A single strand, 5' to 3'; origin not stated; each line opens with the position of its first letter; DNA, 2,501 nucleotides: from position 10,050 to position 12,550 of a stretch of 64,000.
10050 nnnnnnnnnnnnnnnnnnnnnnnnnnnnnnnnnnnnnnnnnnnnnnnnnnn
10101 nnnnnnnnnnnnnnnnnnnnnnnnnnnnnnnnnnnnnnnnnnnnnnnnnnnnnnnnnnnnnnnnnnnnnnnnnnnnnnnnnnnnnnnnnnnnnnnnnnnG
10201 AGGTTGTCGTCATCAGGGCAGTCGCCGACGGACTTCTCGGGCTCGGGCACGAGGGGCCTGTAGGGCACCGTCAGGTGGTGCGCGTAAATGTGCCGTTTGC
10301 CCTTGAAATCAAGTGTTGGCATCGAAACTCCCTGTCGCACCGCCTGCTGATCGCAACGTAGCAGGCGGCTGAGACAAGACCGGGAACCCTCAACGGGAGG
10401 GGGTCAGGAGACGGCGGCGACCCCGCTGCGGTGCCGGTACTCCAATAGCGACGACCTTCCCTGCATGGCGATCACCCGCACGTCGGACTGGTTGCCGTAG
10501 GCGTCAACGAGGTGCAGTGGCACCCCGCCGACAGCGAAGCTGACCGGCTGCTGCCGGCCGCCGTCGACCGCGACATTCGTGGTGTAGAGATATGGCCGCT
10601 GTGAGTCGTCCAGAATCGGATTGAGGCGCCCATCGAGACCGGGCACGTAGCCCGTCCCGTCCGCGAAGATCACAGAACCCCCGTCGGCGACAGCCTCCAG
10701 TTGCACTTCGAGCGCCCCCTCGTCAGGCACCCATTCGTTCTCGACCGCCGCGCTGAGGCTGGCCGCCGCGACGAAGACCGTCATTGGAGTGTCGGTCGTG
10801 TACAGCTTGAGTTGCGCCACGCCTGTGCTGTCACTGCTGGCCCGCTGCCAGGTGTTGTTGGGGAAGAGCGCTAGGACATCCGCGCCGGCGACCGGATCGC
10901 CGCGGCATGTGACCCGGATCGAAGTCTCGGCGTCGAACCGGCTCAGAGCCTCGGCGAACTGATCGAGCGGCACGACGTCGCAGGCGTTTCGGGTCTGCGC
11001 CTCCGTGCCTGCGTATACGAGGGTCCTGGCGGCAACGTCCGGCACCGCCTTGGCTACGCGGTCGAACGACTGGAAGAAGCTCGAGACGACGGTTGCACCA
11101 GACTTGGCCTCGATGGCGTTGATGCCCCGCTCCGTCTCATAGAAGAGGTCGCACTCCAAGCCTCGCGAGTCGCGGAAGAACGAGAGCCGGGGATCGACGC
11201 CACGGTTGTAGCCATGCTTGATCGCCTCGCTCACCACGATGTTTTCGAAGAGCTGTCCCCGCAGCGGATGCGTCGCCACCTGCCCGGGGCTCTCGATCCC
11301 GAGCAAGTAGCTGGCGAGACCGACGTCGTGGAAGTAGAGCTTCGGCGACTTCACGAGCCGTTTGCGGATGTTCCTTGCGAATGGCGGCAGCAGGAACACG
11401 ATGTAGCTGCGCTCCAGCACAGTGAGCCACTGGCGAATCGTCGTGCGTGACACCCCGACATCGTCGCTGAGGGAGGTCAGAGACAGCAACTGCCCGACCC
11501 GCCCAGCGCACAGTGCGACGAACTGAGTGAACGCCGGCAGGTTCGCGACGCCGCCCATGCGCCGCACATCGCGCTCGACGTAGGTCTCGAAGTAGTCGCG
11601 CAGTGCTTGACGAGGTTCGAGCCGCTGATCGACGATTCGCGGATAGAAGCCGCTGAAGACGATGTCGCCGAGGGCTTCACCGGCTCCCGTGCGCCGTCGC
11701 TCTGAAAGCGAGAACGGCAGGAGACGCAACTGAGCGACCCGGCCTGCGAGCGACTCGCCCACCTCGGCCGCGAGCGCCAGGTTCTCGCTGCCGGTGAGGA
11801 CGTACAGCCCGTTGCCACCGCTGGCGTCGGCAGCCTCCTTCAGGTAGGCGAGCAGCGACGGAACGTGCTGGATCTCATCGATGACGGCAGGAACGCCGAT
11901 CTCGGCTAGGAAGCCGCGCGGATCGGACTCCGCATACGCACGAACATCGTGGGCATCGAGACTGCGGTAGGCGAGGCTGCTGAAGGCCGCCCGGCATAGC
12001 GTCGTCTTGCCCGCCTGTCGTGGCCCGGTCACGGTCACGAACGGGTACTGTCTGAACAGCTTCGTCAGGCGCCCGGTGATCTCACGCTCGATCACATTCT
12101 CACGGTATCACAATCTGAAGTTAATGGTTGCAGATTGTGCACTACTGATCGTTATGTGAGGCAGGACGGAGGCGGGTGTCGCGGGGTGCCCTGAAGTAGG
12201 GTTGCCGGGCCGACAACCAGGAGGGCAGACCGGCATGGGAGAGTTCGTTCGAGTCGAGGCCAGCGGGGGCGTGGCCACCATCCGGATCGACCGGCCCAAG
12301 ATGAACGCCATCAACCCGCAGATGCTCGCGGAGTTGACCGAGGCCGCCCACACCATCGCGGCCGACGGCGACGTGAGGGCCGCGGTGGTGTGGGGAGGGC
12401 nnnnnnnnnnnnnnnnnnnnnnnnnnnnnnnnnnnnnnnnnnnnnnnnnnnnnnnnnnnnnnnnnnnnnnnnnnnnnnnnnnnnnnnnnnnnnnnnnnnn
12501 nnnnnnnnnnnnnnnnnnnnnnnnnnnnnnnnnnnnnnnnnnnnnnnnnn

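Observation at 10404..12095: Over-long AAA+/DUF4143 ATPase with a nuclease-like motif and an unassigned C-terminal domain, co-oriented directly upstream of Type III mod-res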

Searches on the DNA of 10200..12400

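Call 90: search_rna_families(source=window, start=10200, end=12400, threshold=evalue, max_evalue=1)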
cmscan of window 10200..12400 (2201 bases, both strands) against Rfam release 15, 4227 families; matches with E-value up to 1: 2.
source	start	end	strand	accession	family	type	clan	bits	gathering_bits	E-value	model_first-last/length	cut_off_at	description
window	12346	12396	-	RF04119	MIR1858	Gene; miRNA;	-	25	137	0.21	1-197/197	no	MIR1858 microRNA precursor family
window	10499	10534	-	RF03559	mir-8303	Gene; miRNA;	-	20.1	90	0.61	1-58/58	no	mir-8303 microRNA precursor family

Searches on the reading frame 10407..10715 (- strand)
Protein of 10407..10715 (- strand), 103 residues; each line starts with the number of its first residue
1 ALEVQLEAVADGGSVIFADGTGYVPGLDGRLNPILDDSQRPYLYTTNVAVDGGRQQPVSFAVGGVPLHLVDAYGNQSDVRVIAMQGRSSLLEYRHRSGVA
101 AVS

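Call 38: search_solved_structures(query=A3, max_evalue=10, show_alignments=0)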
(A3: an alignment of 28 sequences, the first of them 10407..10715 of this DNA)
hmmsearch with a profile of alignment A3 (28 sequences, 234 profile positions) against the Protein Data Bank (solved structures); distinct sequences matched with E-value up to 10: 2.
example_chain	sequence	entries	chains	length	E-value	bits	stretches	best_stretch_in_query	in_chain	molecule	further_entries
1cwv_A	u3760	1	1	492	0.015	18.2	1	64-124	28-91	INVASIN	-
3e8v_A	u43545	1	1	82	0.54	13.1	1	68-143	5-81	Possible transglutaminase-family protein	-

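Call 41: predict_structure(alignment_id=A3)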
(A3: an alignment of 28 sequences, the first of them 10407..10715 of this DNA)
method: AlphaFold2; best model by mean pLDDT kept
length: 103 residues; sequences in the alignment: 28
mean_pLDDT: 90.5   pTM: 0.81
mean pLDDT of the five models: 90.5, 90.1, 89.9, 88.5, 87.2
residues with pLDDT >= 90: 82; 70-90: 10; 50-70: 8; < 50: 3
segments of 3 or more residues with pLDDT < 50: 101-103
pLDDT, mean of each block of 10 residues (from residue 1): 70 93 97 96 98 96 97 96 94 82 49
secondary structure, 60 per line:
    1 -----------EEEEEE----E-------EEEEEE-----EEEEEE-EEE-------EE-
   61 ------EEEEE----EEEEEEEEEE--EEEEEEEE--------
elements in order: E12-17 E30-35 E41-46 E48-50 E67-71 E76-85 E88-95

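Call 47: fold_search(model_id=the predicted structure, library=pdb)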
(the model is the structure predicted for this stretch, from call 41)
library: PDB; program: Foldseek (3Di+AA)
matches with E <= 10: 797; with E <= 0.001: 0
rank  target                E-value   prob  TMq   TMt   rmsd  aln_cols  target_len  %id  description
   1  8b6a_A                1.3e-01  0.28  0.29  0.18  13.8       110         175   11  Crystal structure of BfrB protein from Bacteroides fragilis NCTC 9343 (released 2023-05-31)
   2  3pv5_C                1.4e-01  0.33  0.26  0.08  13.0        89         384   10  Structure of Legionella fallonii DegQ (N189G/P190G variant) (released 2011-06-15)
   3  8b6a_B                1.7e-01  0.23  0.28  0.18  13.7       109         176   10  Crystal structure of BfrB protein from Bacteroides fragilis NCTC 9343 (released 2023-05-31)
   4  4gbs_B                3.9e-01  0.16  0.29  0.17  13.3       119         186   10  Crystal structure of a putative lipoprotein (BF2707) from Bacteroides fragilis NCTC 9343 at 2.75 A resolution (released 2012-10-10)
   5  2flh_D                4.2e-01  0.06  0.16  0.12  14.5       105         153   12  Crystal structure of cytokinin-specific binding protein from mung bean in complex with cytokinin (released 2006-11-21)
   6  5uba                  4.6e-01  0.28  0.29  0.13  13.4        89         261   15  Human RNA Pseudouridylate Synthase Domain Containing 4 (released 2017-02-22)
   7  6zgp_C                4.9e-01  0.16  0.22  0.07  15.0        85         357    9  Crystal structure of the quaternary ammonium Rieske monooxygenase CntA in complex with inhibitor MMV12 (MMV020670) (released 2020-11-18)
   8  4gbs_A                5.1e-01  0.16  0.29  0.17  13.1       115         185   10  Crystal structure of a putative lipoprotein (BF2707) from Bacteroides fragilis NCTC 9343 at 2.75 A resolution (released 2012-10-10)
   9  3lgv_B                5.1e-01  0.16  0.27  0.15  12.4        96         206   10  H198P mutant of the DegS-deltaPDZ protease (released 2010-08-25)
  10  2wwp_A                5.1e-01  0.08  0.21  0.16  14.6       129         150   13  Crystal structure of the human lipocalin-type prostaglandin D synthase (released 2010-01-12)
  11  8a6l_C                5.4e-01  0.11  0.23  0.16  14.3       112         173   12  Human 4F2hc-LAT2 heterodimeric amino acid transporter in complex with anticalin D11vs (released 2022-11-09)
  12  3otl_B                5.4e-01  0.10  0.19  0.13  13.5        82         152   12  Three-dimensional Structure of the putative uncharacterized protein from Rhizobium leguminosarum at the resolution 1.9 (released 2010-09-22)
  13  4qup                  5.7e-01  0.09  0.19  0.08  11.2        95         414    9  Crystal structure of stachydrine demethylase with N-methyl proline from low X-ray dose composite datasets (released 2015-07-15)
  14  2flh_B                5.7e-01  0.04  0.14  0.13  14.8       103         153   13  Crystal structure of cytokinin-specific binding protein from mung bean in complex with cytokinin (released 2006-11-21)
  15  8b61_B                6.0e-01  0.13  0.24  0.14   9.3        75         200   20  Crystal structure of BfrC protein from Bacteroides fragilis NCTC 9343 (released 2023-05-31)
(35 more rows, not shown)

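Call 48: fold_search(model_id=the predicted structure, library=viral)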
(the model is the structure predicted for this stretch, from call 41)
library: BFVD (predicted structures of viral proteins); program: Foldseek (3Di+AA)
matches with E <= 10: 741; with E <= 0.001: 0
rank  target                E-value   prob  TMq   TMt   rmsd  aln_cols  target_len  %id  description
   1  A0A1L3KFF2            5.8e-02  0.51  0.23  0.04  13.0        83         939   10  (no name in the UniProt tables at hand)
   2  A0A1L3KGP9            7.5e-02  0.80  0.33  0.04  12.6        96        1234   16  (no name in the UniProt tables at hand)
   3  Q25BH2                8.3e-02  0.98  0.50  0.37   5.4        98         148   11  Putative transmembrane protein ORF23 [His1 virus (isolate Australia/Victoria)]
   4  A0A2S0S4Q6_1          8.8e-02  0.51  0.27  0.04  13.5       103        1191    9  Putative RNA-dependent RNA polymerase [Saiwaicho virus]
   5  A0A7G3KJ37            8.8e-02  0.33  0.24  0.05  13.6       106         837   10  RdRp (Fragment) [Phakopsora virgavirus A]
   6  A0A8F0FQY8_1          1.0e-01  0.38  0.27  0.05  11.7       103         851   13  ORF1 [Manihot esculenta associated ampelovirus 2]
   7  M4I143                1.2e-01  0.28  0.26  0.11  13.5       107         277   14  Replicase (Fragment) [Tobacco rattle virus]
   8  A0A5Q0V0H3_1          1.3e-01  0.30  0.24  0.03  14.4       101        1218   12  Replicase large subunit [Hammarskog virga-like virus]
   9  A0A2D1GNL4            1.7e-01  0.87  0.46  0.28  11.5       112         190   10  (no name in the UniProt tables at hand)
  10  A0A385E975            1.8e-01  0.44  0.29  0.25   9.1        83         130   10  Head-tail joining protein [Caulobacter phage CcrBL10]
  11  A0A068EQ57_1          2.0e-01  0.16  0.23  0.04  13.2        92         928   14  Polyprotein (Fragment) [Calzovirus]
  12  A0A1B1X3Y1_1          2.3e-01  0.28  0.26  0.05  14.2       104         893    6  Non-structural protein 3 [Brejeira virus]
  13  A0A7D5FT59            2.4e-01  0.38  0.28  0.24  12.2        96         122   10  (no name in the UniProt tables at hand)
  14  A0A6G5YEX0            2.5e-01  0.30  0.28  0.31  11.3        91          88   13  (no name in the UniProt tables at hand)
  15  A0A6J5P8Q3            2.5e-01  0.21  0.27  0.24  14.0       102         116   16  Uncharacterized protein [uncultured Caudovirales phage]
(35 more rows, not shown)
